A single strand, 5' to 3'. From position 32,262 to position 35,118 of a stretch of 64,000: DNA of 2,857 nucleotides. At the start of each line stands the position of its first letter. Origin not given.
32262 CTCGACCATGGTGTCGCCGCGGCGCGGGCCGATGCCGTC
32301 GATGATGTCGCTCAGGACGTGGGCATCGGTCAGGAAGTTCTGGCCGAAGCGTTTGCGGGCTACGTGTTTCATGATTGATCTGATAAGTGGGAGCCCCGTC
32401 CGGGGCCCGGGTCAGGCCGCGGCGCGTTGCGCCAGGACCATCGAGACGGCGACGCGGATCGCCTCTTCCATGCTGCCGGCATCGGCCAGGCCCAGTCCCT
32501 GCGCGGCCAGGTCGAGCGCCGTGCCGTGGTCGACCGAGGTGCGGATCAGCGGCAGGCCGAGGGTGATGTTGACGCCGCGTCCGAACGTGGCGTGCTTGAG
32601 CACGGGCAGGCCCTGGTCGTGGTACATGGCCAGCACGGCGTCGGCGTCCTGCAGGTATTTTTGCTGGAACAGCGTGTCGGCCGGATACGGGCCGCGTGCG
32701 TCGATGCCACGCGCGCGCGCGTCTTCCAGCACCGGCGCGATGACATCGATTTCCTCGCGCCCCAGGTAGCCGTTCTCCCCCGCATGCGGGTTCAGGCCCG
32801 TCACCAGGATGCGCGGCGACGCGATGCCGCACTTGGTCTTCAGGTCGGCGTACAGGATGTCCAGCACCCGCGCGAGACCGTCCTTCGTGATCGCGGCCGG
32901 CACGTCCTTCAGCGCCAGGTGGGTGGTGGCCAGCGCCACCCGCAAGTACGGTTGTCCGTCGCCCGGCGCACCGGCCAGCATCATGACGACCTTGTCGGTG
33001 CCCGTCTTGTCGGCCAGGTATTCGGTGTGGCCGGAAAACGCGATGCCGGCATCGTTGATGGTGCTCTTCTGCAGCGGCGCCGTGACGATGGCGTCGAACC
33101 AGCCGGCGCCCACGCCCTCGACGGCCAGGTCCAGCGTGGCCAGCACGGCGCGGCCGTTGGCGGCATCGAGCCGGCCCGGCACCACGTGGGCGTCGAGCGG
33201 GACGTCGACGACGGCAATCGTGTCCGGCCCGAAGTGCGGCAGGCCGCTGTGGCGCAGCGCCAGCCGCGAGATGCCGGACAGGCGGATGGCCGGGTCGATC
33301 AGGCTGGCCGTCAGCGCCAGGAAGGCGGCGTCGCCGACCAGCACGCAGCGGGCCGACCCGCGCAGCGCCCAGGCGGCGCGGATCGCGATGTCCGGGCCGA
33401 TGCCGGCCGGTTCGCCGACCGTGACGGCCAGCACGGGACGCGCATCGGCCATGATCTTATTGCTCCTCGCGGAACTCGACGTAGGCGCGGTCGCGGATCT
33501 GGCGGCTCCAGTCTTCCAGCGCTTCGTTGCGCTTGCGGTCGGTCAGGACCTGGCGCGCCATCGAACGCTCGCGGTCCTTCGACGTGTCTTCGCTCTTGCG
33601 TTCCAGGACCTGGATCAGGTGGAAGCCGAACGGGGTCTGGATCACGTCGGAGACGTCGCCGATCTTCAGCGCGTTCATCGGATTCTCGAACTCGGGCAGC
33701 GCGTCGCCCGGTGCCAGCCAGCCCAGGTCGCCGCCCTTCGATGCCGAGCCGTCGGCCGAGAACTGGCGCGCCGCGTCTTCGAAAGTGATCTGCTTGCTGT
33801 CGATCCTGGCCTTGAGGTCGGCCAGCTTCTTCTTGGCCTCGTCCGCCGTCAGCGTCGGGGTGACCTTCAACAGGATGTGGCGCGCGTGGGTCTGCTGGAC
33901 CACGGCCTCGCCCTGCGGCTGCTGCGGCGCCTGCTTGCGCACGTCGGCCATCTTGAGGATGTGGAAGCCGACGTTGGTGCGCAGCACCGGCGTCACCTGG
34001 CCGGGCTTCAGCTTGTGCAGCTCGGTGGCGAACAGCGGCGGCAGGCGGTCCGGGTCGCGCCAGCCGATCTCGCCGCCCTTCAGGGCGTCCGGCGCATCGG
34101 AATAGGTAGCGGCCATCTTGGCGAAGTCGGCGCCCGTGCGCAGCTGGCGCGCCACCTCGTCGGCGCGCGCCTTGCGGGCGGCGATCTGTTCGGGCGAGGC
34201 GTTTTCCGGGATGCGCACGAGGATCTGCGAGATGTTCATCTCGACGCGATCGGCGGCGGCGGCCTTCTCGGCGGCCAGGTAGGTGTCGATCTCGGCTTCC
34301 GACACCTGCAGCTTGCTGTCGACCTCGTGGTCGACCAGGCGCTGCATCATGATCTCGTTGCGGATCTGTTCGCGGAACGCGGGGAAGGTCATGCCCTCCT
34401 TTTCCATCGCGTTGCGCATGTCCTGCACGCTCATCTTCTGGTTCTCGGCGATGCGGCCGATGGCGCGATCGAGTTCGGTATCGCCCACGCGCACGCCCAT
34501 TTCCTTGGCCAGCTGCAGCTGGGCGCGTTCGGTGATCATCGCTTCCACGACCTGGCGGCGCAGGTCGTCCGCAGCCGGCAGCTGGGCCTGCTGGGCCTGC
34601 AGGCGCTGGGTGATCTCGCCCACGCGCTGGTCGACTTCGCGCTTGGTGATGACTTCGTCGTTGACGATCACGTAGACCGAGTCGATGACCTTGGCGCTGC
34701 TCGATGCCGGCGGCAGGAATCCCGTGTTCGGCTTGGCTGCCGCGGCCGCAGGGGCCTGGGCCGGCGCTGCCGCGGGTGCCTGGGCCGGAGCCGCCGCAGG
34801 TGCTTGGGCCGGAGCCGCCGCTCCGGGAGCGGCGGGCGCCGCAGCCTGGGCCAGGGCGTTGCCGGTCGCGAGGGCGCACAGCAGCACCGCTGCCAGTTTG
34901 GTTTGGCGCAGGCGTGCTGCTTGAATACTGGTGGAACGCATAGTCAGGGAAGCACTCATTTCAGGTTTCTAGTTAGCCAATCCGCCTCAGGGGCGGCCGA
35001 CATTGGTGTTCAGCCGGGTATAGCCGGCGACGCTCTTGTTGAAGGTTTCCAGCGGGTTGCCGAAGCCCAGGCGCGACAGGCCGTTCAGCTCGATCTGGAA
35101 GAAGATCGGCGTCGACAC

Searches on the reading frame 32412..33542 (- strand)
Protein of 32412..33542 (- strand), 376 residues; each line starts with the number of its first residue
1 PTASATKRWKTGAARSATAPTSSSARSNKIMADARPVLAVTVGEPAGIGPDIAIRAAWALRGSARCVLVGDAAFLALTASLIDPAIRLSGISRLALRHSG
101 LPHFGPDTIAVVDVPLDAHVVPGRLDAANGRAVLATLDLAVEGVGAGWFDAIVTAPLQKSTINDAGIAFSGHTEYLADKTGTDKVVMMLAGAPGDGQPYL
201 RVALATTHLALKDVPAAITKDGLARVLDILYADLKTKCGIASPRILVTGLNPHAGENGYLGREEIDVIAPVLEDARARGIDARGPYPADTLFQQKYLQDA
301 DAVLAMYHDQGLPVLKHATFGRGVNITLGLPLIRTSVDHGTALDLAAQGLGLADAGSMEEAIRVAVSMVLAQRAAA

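Call 51: search_protein_families(library=pfam, proteins=[window:32412-33542:-], max_evalue=0.00001)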
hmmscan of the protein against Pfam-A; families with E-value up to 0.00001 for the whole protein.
window:32412-33542:- (376 aa): 1 family
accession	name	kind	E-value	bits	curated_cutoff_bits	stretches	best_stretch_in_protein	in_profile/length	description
PF04166.17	PdxA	-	7e-105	351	27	1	64-365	3-286/286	Pyridoxal phosphate biosynthetic protein PdxA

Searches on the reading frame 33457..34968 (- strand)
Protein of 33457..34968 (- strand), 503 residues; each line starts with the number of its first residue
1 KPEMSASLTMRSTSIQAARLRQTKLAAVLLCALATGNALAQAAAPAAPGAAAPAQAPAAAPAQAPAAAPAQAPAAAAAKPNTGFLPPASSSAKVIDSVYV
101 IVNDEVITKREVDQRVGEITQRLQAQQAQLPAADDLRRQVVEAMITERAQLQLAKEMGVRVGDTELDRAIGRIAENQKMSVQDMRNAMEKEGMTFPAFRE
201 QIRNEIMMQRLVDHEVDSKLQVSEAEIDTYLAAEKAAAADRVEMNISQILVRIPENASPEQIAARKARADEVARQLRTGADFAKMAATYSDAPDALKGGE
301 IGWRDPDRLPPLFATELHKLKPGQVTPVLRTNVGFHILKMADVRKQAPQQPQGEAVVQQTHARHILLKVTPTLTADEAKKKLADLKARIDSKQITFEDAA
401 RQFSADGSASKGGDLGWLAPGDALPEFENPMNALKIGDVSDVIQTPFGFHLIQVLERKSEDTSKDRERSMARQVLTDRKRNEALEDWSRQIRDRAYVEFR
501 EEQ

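Call 51: search_protein_families(library=pfam, proteins=[window:33457-34968:-], max_evalue=0.00001)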
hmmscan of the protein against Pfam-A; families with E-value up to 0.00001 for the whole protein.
window:33457-34968:- (503 aa): 6 families
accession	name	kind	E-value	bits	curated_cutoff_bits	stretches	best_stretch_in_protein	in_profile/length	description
PF13616.12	Rotamase_3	-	3.5e-48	163.4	22.5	2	357-458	13-116/116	PPIC-type PPIASE domain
PF00639.27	Rotamase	-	2.4e-47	160.3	21.7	2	364-454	1-95/97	PPIC-type PPIASE domain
PF09312.16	SurA_N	-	1.8e-36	125.3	30.8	1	95-211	1-117/118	SurA N-terminal domain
PF13624.11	SurA_N_3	-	5.6e-17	62.5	27.2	1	99-211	41-161/162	SurA-like N-terminal domain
PF13145.12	Rotamase_2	-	1.6e-16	61.6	27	2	252-348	18-113/121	PPIC-type PPIASE domain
PF13623.11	SurA_N_2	-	1.8e-11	44.5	28.5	1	98-175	42-124/145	SurA-like N-terminal domain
